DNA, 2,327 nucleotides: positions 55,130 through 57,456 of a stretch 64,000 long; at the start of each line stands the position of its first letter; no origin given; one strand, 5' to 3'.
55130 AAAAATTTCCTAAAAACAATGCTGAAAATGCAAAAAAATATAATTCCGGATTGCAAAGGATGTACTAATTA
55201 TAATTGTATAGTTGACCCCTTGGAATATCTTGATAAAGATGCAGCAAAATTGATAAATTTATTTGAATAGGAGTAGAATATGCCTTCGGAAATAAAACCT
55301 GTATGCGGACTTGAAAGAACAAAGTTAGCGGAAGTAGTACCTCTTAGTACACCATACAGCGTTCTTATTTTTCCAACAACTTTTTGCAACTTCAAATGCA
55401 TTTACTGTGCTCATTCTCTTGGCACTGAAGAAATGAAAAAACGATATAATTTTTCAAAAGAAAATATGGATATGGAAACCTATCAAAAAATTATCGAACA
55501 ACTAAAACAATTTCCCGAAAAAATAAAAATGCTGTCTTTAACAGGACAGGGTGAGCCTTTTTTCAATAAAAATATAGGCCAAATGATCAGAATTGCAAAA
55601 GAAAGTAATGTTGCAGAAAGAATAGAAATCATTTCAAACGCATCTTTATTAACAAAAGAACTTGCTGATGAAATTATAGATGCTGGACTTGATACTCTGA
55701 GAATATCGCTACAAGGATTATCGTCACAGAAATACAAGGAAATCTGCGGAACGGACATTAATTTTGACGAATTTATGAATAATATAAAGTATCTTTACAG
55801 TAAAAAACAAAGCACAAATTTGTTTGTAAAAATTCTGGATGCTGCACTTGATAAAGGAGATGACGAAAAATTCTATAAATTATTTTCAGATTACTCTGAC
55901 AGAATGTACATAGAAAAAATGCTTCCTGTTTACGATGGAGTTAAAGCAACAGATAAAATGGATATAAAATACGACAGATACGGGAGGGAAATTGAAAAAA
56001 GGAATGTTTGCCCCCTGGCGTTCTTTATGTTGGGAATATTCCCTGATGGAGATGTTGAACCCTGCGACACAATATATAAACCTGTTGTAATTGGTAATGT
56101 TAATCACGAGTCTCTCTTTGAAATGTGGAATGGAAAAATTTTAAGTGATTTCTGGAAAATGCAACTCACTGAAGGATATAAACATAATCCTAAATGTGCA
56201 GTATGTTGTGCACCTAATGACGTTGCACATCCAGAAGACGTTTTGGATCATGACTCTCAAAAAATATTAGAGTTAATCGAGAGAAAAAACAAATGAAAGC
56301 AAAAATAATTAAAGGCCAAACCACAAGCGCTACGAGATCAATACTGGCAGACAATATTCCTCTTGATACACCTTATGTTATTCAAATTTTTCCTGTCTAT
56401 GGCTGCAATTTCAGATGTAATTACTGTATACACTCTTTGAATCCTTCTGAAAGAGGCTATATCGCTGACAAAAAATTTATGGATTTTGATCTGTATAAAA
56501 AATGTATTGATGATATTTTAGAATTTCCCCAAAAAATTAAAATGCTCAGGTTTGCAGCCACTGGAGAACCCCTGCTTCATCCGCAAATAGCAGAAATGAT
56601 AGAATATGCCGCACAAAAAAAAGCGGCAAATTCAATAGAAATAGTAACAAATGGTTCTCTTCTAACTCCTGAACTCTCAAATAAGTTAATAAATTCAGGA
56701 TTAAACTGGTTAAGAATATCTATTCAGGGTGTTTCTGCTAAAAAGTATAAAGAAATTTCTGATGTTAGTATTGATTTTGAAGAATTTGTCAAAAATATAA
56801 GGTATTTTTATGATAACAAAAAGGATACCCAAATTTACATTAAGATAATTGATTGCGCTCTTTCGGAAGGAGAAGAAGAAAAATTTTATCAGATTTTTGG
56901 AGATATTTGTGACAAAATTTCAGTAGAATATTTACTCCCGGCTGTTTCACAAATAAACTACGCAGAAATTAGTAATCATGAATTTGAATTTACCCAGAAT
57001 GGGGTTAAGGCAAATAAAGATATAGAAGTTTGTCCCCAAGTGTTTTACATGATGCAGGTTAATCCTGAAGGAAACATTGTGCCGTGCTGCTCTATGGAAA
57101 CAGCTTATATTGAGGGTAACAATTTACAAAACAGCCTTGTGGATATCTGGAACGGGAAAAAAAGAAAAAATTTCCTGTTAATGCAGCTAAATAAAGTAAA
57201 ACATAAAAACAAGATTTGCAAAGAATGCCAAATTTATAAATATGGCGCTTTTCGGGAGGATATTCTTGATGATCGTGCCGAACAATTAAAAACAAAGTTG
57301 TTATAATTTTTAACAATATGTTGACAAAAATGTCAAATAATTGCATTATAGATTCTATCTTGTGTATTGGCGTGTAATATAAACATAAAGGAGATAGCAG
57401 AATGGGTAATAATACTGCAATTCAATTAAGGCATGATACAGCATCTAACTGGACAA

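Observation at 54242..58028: Three tandem radical SAM/SPASM-like paralogues directly upstream of a protein ending in E-x3-Y-COOH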

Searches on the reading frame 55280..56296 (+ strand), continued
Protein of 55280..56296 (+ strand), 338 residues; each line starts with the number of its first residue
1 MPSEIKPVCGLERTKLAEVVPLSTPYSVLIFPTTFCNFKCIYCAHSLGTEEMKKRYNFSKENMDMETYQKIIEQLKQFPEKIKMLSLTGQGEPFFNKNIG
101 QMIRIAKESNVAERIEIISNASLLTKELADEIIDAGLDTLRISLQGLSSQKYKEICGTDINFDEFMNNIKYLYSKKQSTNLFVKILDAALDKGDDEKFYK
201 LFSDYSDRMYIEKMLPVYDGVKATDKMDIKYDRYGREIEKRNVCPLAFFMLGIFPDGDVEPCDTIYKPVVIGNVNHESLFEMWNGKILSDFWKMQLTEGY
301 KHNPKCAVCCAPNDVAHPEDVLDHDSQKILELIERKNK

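Call 45: search_solved_structures(query=A2, max_evalue=1e-10, show_alignments=1)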
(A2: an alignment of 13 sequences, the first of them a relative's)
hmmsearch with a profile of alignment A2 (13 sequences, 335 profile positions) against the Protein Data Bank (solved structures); distinct sequences matched with E-value up to 1e-10: 4.
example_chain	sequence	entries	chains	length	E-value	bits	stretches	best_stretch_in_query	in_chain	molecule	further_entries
4m7s_A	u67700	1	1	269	2.8e-13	52.7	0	244-312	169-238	BtrN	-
4m7t_A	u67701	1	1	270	4.5e-13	52.1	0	244-311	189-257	BtrN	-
2fb2_A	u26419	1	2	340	1.9e-11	46.8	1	33-183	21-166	Molybdenum cofactor biosynthesis protein A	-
1tv7_A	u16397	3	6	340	2.3e-11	46.5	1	33-184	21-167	Molybdenum cofactor biosynthesis protein A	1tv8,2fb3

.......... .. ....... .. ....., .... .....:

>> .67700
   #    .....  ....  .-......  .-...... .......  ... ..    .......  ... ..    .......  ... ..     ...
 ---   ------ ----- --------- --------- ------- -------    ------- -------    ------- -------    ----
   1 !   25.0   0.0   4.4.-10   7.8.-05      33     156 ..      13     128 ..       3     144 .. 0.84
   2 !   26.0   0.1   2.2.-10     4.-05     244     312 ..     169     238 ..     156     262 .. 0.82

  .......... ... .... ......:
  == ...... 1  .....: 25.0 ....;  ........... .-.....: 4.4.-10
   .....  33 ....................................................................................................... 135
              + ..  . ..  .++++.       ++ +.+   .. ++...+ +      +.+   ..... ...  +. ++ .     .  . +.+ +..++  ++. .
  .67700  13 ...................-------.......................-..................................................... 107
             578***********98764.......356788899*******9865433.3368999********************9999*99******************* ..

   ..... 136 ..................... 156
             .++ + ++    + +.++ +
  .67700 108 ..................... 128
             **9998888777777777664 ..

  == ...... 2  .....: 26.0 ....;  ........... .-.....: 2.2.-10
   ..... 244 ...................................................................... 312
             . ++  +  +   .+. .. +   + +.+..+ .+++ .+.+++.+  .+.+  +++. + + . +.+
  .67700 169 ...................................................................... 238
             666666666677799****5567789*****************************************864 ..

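Call 48: search_protein_families(library=pfam, proteins=[L033:16439-17362:+, L017:6544-7701:+, L009:14736-16046:+, L022:13891-14454:+, L024:2452-3231:+, L010:6216-7775:+, L023:17300-19078:+, L033:15102-16442:+, L009:13564-14178:+, L020:7708-9741:+], max_evalue=0.0001)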
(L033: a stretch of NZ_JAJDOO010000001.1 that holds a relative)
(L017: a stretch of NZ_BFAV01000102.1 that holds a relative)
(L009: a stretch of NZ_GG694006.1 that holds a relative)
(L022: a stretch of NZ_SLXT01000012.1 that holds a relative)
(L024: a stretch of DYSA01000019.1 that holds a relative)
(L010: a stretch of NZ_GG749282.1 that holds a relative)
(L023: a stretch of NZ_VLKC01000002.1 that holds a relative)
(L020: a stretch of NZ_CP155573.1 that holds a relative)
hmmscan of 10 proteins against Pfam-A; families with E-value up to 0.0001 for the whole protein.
L033:16439-17362:+ (307 aa): 7 families
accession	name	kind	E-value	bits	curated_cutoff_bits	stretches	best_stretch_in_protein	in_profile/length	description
PF01370.27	Epimerase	-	6.4e-38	131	20.9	1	4-232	1-240/240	NAD dependent epimerase/dehydratase family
PF16363.11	GDP_Man_Dehyd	-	1.6e-18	67.7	27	1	6-296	2-331/332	GDP-mannose 4,6 dehydratase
PF13460.12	NAD_binding_10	-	2.8e-10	40.8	27.2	1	8-150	1-130/184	NAD(P)H-binding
PF00106.31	adh_short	-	2.2e-07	31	26.6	0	2-47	1-46/195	short chain dehydrogenase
PF01073.25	3Beta_HSD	-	4.7e-07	29.5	22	1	5-215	1-224/280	3-beta hydroxysteroid dehydrogenase/isomerase family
PF05368.20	NmrA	-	1.9e-06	28.2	27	1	2-119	3-107/298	NmrA-like family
PF07993.18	NAD_binding_4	-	2.8e-05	23.8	20.1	0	6-37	1-35/258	Male sterility protein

L017:6544-7701:+ (385 aa): 1 family
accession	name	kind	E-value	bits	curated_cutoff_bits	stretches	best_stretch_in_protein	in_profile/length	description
PF05050.19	Methyltransf_21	-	4.4e-15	56.7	22.7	1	213-346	1-152/173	Methyltransferase FkbM domain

L009:14736-16046:+ (436 aa): 3 families
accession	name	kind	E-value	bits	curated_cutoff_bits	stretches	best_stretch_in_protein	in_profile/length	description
PF00534.26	Glycos_transf_1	-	3.2e-22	79.3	26.4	1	176-333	11-171/172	Glycosyl transferases group 1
PF13692.12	Glyco_trans_1_4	-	3.9e-19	69.8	27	1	181-317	2-139/142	Glycosyl transferases group 1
PF13524.12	Glyco_trans_1_2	-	6.8e-09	36.3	25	1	205-349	9-143/144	Glycosyl transferase-like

L022:13891-14454:+ (187 aa): 1 family
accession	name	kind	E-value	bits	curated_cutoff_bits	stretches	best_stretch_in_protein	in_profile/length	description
PF00908.23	dTDP_sugar_isom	-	4.1e-62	209.3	27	1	6-172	2-163/168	dTDP-4-dehydrorhamnose 3,5-epimerase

L024:2452-3231:+ (259 aa): 2 families
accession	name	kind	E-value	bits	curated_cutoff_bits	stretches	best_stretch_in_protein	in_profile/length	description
PF00483.29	NTP_transferase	-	3.5e-24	86.2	21.2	1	2-251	1-239/245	Nucleotidyl transferase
PF12804.13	NTP_transf_3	-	5.8e-07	30.3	27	1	3-56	1-49/160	MobA-like NTP transferase domain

L010:6216-7775:+ (519 aa): 2 families
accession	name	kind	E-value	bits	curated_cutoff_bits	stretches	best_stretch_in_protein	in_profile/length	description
PF00535.33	Glycos_transf_2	-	1.4e-09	38.6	23.3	1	51-167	3-116/168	Glycosyl transferase family 2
PF13489.12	Methyltransf_23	-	3.6e-05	24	27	1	373-440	77-136/164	Methyltransferase domain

L023:17300-19078:+ (592 aa): 2 families
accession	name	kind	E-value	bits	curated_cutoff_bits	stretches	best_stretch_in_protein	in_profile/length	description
PF04055.27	Radical_SAM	-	5.5e-21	75.9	29.5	1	228-379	2-159/166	Radical SAM superfamily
PF02310.24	B12-binding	-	3.1e-14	53.3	32.1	1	50-160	12-120/121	B12 binding domain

L033:15102-16442:+ (446 aa): 1 family
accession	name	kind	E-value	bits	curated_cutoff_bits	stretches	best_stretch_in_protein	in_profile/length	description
PF01041.23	DegT_DnrJ_EryC1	-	8.1e-88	295.5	19.8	1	48-439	6-359/360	DegT/DnrJ/EryC1/StrS aminotransferase family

L009:13564-14178:+ (204 aa): 2 families
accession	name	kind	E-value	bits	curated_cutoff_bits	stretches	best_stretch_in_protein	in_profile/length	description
PF01966.28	HD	-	1.8e-10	41.6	22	1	32-145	4-114/116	HD domain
PF08668.18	HDOD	-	2e-05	24.6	22.9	1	32-66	98-132/196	HDOD domain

L020:7708-9741:+ (677 aa): 10 families
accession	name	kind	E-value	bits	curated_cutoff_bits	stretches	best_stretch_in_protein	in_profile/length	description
PF00535.33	Glycos_transf_2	-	2.9e-26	92.8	23.3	1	5-101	1-105/168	Glycosyl transferase family 2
PF13704.12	Glyco_tranf_2_4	-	1.1e-10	42.3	27.5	1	11-93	1-90/98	Glycosyl transferase family 2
PF07719.23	TPR_2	-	6.9e-10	38.7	27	0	204-231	3-30/34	Tetratricopeptide repeat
PF00515.34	TPR_1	-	3e-08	33.6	27.8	0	325-352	2-29/34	Tetratricopeptide repeat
PF10111.15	Glyco_tranf_2_2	-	5.9e-08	33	27.3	1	26-106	27-113/276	Glycosyltransferase like family 2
PF13424.12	TPR_12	-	7.4e-08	32.9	30.1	0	282-351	8-72/77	Tetratricopeptide repeat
PF13432.12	TPR_16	-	6.2e-06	27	32.7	0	259-288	14-42/65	Tetratricopeptide repeat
PF13181.12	TPR_8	-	1.5e-05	25.2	25.7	0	575-601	3-29/34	Tetratricopeptide repeat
PF13431.12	TPR_17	-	2.6e-05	24.6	24.4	0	266-292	2-28/34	Tetratricopeptide repeat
PF13428.12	TPR_14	-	5.2e-05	24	23.5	0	205-231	4-30/44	Tetratricopeptide repeat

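Call 66: predict_structure(alignment_id=A2)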
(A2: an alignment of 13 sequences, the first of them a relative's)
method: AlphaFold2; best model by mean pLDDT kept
length: 338 residues; sequences in the alignment: 13
mean_pLDDT: 75.3   pTM: 0.82
mean pLDDT of the five models: 75.3, 73.9, 72.0, 67.7, 66.7
residues with pLDDT >= 90: 94; 70-90: 130; 50-70: 64; < 50: 50
segments of 3 or more residues with pLDDT < 50: 1-12, 214-220, 231-235, 238-243, 306-321
pLDDT, mean of each block of 10 residues (from residue 1): 35 59 87 74 59 73 95 96 83 88 97 91 90 94 84 78 89 87 79 83 80 50 51 49 60 90 63 95 90 75 49 42 68 78
secondary structure, 60 per line:
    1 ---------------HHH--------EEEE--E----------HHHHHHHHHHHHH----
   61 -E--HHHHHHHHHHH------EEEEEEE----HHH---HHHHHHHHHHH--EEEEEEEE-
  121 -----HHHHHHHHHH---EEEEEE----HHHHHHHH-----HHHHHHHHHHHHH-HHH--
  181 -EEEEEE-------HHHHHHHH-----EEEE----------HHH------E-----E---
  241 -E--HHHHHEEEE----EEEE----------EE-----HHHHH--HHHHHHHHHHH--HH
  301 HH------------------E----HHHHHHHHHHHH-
elements in order: E27-30 H44-56 H65-75 E82-88 H99-109 E112-119 H126-135 E139-144 H149-156 H162-174 E182-187 H195-202 E208-211 H245-249 E250-253 E258-261 H279-283 H286-296 H299-302 H326-337

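Call 68: fold_search(model_id=the predicted structure, library=pdb)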
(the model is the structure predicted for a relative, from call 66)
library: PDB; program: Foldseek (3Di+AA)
matches with E <= 10: 1626; with E <= 0.001: 101
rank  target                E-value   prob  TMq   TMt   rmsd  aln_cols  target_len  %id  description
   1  8hzv_C                1.1e-12  1.00  0.50  0.37   7.0       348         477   14  The crystal structure of a Radical SAM Enzyme DesII (released 2024-07-10)
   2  8hzy_A                3.1e-12  1.00  0.52  0.39   8.9       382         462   14  The crystal structure of a Radical SAM Enzyme DesII (released 2024-07-10)
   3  8hzv_D                3.3e-12  1.00  0.49  0.36   7.0       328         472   15  The crystal structure of a Radical SAM Enzyme DesII (released 2024-07-10)
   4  8hzv_B                2.7e-11  1.00  0.53  0.39   8.6       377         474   14  The crystal structure of a Radical SAM Enzyme DesII (released 2024-07-10)
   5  8hzy_B                4.1e-11  1.00  0.51  0.39   9.1       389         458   14  The crystal structure of a Radical SAM Enzyme DesII (released 2024-07-10)
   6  8hzv_A                5.2e-11  1.00  0.50  0.37   9.3       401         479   13  The crystal structure of a Radical SAM Enzyme DesII (released 2024-07-10)
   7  4m7t                  1.7e-10  1.00  0.54  0.72   4.7       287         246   17  Crystal structure of BtrN in complex with AdoMet and 2-DOIA (released 2013-10-02)
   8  5v1s_A                5.4e-10  1.00  0.50  0.41   7.6       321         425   15  Crystal structure of Streptococcus suis SuiB bound to S-adenosylmethionine (released 2017-08-30)
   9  5v1s_B                7.3e-10  1.00  0.49  0.40   7.8       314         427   16  Crystal structure of Streptococcus suis SuiB bound to S-adenosylmethionine (released 2017-08-30)
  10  2fb2_B                2.7e-09  1.00  0.50  0.52  12.0       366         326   15  Structure of the MoaA Arg17/266/268/Ala triple mutant (released 2006-05-09)
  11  5v1t_A                3.9e-09  1.00  0.57  0.45   5.6       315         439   18  Crystal structure of Streptococcus suis SuiB bound to precursor peptide SuiA (released 2017-08-30)
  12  5v1q_B                4.4e-09  1.00  0.50  0.40   8.4       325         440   16  Crystal structure of Streptococcus suis SuiB (released 2017-08-30)
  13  4k36_A                5.6e-09  1.00  0.52  0.47  10.3       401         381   17  His6 tagged anSMEcpe with bound AdoMet (released 2013-05-08)
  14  1tv7_A                9.7e-09  1.00  0.48  0.50  12.1       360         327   16  Structure of the S-adenosylmethionine dependent Enzyme MoaA (released 2004-08-31)
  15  2fb2_A                1.4e-08  1.00  0.50  0.51  11.9       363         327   16  Structure of the MoaA Arg17/266/268/Ala triple mutant (released 2006-05-09)
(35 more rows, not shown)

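Call 75: search_protein_families(library=ncbifam, proteins=[L024:2452-3231:+, L033:15102-16442:+], max_evalue=1e-10)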
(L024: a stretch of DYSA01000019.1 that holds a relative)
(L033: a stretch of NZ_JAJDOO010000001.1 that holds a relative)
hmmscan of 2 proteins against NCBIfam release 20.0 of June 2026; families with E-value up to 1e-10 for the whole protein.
L024:2452-3231:+ (259 aa): 12 families
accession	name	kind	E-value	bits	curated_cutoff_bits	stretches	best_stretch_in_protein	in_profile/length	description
TIGR02623.1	G1P_cyt_trans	equivalog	3.3e-118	393.7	300.25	1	1-258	1-255/255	glucose-1-phosphate cytidylyltransferase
TIGR03992.1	Arch_glmU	subfamily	1.2e-25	90.3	292.1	1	1-74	1-74/393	bifunctional sugar-1-phosphate nucleotidylyltransferase/acetyltransferase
NF041313.1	UDPGP_AglF_Halo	equivalog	1.4e-20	73.8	400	1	1-68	1-68/234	UTP--glucose-1-phosphate uridylyltransferase AglF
NF049965.1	GlMnHpPGnyltfHddC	equivalog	1.4e-20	73.8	300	1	1-206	1-178/221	D-glycero-D-manno-heptose 1-phosphate guanosyltransferase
NF052502.1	man1P_GTase_Rv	exception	6e-19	68.1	440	1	2-238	2-220/352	mannose-1-phosphate guanylyltransferase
NF045761.1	NAMPUrTaseMurU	equivalog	1.1e-18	67.9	250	1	1-237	1-216/226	N-acetylmuramate alpha-1-phosphate uridylyltransferase MurU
NF041173.1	Sug_nt_acttase_Thmprot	equivalog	5.2e-16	58.6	600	1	1-205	1-178/405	bifunctional sugar-1-phosphate nucleotidylyltransferase/acetyltransferase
TIGR01099.1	galU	equivalog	6.5e-16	58.7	326.8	1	1-206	2-217/261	UTP--glucose-1-phosphate uridylyltransferase GalU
TIGR01208.1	rmlA_long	equivalog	2e-14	53.3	320.25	1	2-204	1-183/353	glucose-1-phosphate thymidylyltransferase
NF041135.1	IPPtranDIPPsyn_Thcocales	equivalog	1.2e-11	44.3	580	0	1-82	1-74/419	bifunctional L-myo-inositol-1-phosphate cytidylyltransferase/CDP-L-myo-inositol myo-inositolphosphotransferase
TIGR01173.1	glmU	equivalog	1.2e-11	44.2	366.85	0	1-200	1-177/452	bifunctional UDP-N-acetylglucosamine diphosphorylase/glucosamine-1-phosphate N-acetyltransferase GlmU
TIGR02091.1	glgC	equivalog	6.3e-11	41.9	424.9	0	3-239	3-250/364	glucose-1-phosphate adenylyltransferase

L033:15102-16442:+ (446 aa): 7 families
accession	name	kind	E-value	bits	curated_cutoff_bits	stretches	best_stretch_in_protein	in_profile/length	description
NF011936.0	PRK15407.1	equivalog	7.2e-219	726.9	423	1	5-444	4-437/440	lipopolysaccharide biosynthesis protein RfbH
TIGR03588.1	PseC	equivalog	6.2e-51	173.5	423.5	1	37-441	2-378/380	UDP-4-amino-4,6-dideoxy-N-acetyl-beta-L-altrosamine transaminase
TIGR04181.1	NHT_00031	hypoth_equivalog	9.8e-51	172.7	420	2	52-250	19-219/359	LegC family aminotransferase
NF008687.0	PRK11706.1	equivalog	2.5e-36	125.2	375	1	61-435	27-366/375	dTDP-4-amino-4,6-dideoxygalactose transaminase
NF008658.2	PRK11658.1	equivalog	8e-35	120.2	631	1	38-443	6-377/379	UDP-4-amino-4-deoxy-L-arabinose aminotransferase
TIGR02379.1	ECA_wecE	subfamily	2.2e-26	92.5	434.85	1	64-380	30-319/376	dTDP-4-amino-4,6-dideoxy-D-glucose transaminase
TIGR04427.1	PLP_DesI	equivalog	2.9e-23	82.6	650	1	45-258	30-231/390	dTDP-4-dehydro-6-deoxyglucose aminotransferase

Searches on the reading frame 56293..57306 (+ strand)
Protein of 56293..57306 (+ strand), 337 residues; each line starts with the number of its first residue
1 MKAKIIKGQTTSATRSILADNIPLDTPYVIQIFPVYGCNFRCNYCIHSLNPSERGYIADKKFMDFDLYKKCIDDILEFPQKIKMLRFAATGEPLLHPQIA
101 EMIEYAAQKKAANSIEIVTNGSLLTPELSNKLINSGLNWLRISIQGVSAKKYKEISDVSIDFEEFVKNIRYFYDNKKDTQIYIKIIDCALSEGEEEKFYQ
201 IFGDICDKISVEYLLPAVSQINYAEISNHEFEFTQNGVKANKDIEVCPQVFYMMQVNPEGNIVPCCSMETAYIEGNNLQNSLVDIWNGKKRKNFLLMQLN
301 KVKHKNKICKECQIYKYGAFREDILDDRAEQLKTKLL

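Call 5: search_protein_families(library=pfam, proteins=[window:56293-57306:+], max_evalue=0.01)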
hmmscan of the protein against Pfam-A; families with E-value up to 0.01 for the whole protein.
window:56293-57306:+ (337 aa): 3 families
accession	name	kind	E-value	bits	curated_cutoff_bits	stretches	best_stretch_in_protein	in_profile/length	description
PF04055.27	Radical_SAM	-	1.6e-17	64.6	29.5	1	34-178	3-142/166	Radical SAM superfamily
PF13186.11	SPASM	-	1.3e-11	45.1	21.5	1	247-313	1-67/67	Iron-sulfur cluster-binding domain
PF13353.11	Fer4_12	-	0.0046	17.7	22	0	35-154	12-123/137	4Fe-4S single cluster domain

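Call 6: search_protein_families(library=ncbifam, proteins=[window:56293-57306:+], max_evalue=0.01)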
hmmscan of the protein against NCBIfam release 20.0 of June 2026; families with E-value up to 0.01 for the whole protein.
window:56293-57306:+ (337 aa): 44 families (the best 25 are shown)
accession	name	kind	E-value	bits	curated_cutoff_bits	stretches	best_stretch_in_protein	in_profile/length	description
TIGR04317.1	W_rSAM_matur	equivalog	9e-24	84.2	380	1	37-181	13-145/349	tungsten cofactor oxidoreductase radical SAM maturase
TIGR02666.1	moaA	equivalog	2.1e-18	66.4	284.05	1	38-171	20-149/336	GTP 3',8-cyclase MoaA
TIGR04321.1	spiroSPASM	subfamily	1.2e-16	60.5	250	1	35-202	238-405/510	spiro-SPASM protein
NF033640.1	N_Twi_rSAM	subfamily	1.8e-16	60.2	170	2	38-190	121-283/398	twitch domain-containing radical SAM protein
TIGR04055.1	rSAM_NirJ2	equivalog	5e-16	59.1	500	1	38-191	10-152/326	putative heme d1 biosynthesis radical SAM protein NirJ2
NF038283.1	viperin_w_prok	equivalog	6e-16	58.4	180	1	33-231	7-206/281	viperin family antiviral radical SAM protein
TIGR04133.1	rSAM_w_lipo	hypoth_equivalog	6.3e-16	58.2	425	2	36-188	28-173/350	TIGR04133 family radical SAM/SPASM protein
TIGR04251.1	SCM_rSAM_ScmF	equivalog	1.2e-15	57.8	400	1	33-186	9-155/353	SynChlorMet cassette radical SAM/SPASM protein ScmF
TIGR04068.1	rSAM_ocin_clost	equivalog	1.2e-15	57.4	500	1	36-182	92-242/462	Cys-rich peptide radical SAM maturase CcpM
TIGR04311.1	rSAM_Geo_metal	subfamily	1.3e-15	57.3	400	1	37-157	12-125/423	radical SAM/SPASM family putative metalloenzyme maturase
TIGR04545.1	rSAM_ahbD_hemeb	equivalog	1.4e-15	57.6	500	1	37-208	9-164/339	heme b synthase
NF047865.1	rSAM_PapB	equivalog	5.9e-13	48.7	340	1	35-150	10-125/330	PapB family radical SAM/SPASM ranthipeptide maturase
TIGR04054.1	rSAM_NirJ1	equivalog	6.7e-13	48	650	1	36-170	44-167/387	putative heme d1 biosynthesis radical SAM protein NirJ1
TIGR02668.1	moaA_archaeal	equivalog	8.9e-13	47.9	325.25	1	37-169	19-140/303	GTP 3',8-cyclase MoaA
TIGR04347.1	pseudo_SAM_Halo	equivalog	9.1e-13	48.2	525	1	37-185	47-184/390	TIGR04347 family pseudo-SAM/SPASM protein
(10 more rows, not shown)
